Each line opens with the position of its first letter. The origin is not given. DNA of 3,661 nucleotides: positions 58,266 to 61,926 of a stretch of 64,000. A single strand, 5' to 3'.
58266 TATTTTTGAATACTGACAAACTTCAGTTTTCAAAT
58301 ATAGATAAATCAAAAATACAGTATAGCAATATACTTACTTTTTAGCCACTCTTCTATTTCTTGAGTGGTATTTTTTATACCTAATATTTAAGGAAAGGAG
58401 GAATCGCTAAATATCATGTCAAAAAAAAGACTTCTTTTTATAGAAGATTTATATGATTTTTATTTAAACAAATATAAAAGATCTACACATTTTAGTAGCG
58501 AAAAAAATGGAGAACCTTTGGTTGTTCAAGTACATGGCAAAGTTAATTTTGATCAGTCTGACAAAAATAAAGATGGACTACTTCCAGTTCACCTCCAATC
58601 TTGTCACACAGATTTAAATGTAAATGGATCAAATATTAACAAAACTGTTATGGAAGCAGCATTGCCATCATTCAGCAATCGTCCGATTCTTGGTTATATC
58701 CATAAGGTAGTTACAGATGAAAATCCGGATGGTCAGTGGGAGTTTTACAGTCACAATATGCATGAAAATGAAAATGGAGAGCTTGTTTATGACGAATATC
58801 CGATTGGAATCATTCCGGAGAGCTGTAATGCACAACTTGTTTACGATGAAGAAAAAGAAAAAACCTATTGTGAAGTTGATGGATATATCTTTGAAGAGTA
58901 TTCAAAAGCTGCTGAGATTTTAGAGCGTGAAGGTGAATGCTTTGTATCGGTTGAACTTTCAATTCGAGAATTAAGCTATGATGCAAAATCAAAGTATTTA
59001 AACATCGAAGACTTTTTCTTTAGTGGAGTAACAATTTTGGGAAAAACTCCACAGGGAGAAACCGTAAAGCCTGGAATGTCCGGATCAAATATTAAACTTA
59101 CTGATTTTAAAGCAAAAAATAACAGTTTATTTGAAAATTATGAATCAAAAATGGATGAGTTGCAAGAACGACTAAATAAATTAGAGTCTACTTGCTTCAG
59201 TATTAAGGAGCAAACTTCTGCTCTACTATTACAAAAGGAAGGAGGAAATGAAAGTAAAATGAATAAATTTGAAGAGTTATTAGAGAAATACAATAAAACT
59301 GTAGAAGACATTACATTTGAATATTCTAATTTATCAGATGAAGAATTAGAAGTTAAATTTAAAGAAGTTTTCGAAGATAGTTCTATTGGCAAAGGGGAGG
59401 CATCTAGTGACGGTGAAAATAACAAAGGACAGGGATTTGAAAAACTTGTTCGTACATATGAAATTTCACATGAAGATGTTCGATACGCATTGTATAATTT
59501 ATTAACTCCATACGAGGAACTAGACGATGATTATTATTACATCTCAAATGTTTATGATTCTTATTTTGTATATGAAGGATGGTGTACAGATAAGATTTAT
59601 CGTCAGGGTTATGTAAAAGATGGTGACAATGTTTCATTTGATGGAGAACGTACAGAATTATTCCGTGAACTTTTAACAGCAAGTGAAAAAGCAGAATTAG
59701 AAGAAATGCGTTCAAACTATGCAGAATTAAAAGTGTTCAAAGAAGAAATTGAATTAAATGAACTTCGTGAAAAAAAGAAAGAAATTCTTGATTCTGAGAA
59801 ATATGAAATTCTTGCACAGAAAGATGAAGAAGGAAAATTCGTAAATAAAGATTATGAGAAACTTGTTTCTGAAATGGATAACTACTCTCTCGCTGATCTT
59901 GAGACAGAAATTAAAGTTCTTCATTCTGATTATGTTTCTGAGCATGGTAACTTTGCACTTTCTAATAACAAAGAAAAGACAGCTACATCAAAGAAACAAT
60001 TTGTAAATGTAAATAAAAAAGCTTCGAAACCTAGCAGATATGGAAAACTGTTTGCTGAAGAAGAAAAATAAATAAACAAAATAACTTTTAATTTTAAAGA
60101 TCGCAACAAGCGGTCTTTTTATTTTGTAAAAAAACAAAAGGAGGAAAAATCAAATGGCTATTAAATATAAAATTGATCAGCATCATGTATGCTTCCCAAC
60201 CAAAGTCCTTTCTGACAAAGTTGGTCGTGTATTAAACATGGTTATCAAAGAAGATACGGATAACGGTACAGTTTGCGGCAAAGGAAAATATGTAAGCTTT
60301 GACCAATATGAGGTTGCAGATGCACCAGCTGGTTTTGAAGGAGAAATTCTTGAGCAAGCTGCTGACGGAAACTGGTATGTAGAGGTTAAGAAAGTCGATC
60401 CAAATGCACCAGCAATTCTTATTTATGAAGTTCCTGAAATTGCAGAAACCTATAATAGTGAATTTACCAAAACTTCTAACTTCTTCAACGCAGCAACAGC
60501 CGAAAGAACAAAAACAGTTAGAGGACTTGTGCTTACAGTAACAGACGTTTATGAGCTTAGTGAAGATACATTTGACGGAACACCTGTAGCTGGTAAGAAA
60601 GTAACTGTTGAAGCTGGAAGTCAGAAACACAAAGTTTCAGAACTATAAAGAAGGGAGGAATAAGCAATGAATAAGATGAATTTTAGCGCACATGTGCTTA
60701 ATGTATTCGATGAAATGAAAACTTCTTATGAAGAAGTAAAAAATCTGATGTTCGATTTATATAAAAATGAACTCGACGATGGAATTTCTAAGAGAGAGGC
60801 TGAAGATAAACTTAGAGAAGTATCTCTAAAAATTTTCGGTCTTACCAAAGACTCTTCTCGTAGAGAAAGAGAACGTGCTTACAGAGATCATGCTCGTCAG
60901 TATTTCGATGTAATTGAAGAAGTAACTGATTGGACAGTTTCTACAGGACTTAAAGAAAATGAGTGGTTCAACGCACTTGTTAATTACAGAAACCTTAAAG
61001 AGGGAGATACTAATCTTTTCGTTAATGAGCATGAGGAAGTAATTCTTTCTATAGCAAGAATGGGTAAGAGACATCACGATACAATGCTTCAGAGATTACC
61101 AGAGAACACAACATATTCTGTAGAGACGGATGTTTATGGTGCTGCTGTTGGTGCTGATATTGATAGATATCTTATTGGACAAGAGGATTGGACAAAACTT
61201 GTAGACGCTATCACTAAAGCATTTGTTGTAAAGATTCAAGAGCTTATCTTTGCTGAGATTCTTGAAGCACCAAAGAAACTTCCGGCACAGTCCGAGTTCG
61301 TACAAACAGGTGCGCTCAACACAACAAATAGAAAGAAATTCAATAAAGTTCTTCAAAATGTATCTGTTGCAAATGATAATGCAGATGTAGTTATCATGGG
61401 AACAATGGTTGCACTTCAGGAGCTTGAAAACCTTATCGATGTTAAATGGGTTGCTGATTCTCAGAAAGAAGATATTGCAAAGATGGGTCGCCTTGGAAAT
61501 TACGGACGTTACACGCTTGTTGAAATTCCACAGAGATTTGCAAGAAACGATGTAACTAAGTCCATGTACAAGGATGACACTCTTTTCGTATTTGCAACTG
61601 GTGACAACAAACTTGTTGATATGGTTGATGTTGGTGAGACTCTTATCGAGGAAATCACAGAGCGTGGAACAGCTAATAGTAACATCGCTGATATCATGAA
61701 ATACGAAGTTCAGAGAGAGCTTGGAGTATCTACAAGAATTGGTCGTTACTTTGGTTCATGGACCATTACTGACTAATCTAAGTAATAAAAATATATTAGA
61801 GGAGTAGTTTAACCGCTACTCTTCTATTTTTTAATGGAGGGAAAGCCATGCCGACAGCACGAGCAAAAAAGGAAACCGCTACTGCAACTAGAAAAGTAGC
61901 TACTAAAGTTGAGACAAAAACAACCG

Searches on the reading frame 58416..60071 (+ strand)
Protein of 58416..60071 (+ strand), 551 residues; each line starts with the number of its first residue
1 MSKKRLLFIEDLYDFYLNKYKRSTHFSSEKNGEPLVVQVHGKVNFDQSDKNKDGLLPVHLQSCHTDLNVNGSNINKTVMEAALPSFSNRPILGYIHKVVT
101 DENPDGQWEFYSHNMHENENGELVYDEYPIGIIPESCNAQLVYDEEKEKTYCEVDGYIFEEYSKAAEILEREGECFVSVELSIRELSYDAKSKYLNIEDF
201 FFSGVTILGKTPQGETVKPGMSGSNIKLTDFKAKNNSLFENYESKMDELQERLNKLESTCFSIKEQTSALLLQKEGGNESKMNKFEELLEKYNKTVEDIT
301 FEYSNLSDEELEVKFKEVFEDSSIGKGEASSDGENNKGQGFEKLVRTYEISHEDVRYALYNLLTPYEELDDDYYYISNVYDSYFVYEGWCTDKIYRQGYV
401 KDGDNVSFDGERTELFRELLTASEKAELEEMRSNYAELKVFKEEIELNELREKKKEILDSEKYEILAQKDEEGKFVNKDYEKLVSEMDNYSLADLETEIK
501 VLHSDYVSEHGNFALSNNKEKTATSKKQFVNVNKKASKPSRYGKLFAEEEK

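Call 9: search_protein_families(library=pfam, proteins=[window:58416-60071:+], max_evalue=0.001)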
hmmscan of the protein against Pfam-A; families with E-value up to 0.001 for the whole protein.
window:58416-60071:+ (551 aa): 0 families

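Call 10: search_protein_families(library=phrogs, proteins=[window:58416-60071:+], max_evalue=0.001)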
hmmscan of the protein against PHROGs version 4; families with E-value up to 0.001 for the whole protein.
window:58416-60071:+ (551 aa): 1 family
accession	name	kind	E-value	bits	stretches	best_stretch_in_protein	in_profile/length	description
phrog_3313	-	unknown function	7.5e-57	194.4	1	42-547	10-476/480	-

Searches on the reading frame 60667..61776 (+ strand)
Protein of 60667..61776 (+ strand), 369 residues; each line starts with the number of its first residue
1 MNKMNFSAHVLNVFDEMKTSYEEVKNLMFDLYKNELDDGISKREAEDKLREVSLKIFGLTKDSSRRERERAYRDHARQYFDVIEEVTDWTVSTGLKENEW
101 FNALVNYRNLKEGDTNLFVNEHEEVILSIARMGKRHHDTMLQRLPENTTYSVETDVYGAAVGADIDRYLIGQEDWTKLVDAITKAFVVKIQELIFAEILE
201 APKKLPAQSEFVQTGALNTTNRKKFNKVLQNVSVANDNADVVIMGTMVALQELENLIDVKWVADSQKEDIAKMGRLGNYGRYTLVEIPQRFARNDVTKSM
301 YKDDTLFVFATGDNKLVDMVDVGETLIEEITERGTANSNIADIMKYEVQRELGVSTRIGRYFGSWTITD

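Call 9: search_protein_families(library=pfam, proteins=[window:60667-61776:+], max_evalue=0.001)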
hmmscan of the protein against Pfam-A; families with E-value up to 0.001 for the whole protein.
window:60667-61776:+ (369 aa): 0 families

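Call 10: search_protein_families(library=phrogs, proteins=[window:60667-61776:+], max_evalue=0.001)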
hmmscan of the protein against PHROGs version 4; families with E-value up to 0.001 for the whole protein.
window:60667-61776:+ (369 aa): 3 families
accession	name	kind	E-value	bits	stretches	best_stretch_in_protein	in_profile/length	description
phrog_4088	-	unknown function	6.9e-52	177.8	1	22-367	5-331/332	-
phrog_22779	-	unknown function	6.5e-11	43.2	1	157-355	4-192/205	-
phrog_16565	-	unknown function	1.1e-06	29.1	1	212-334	175-284/312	-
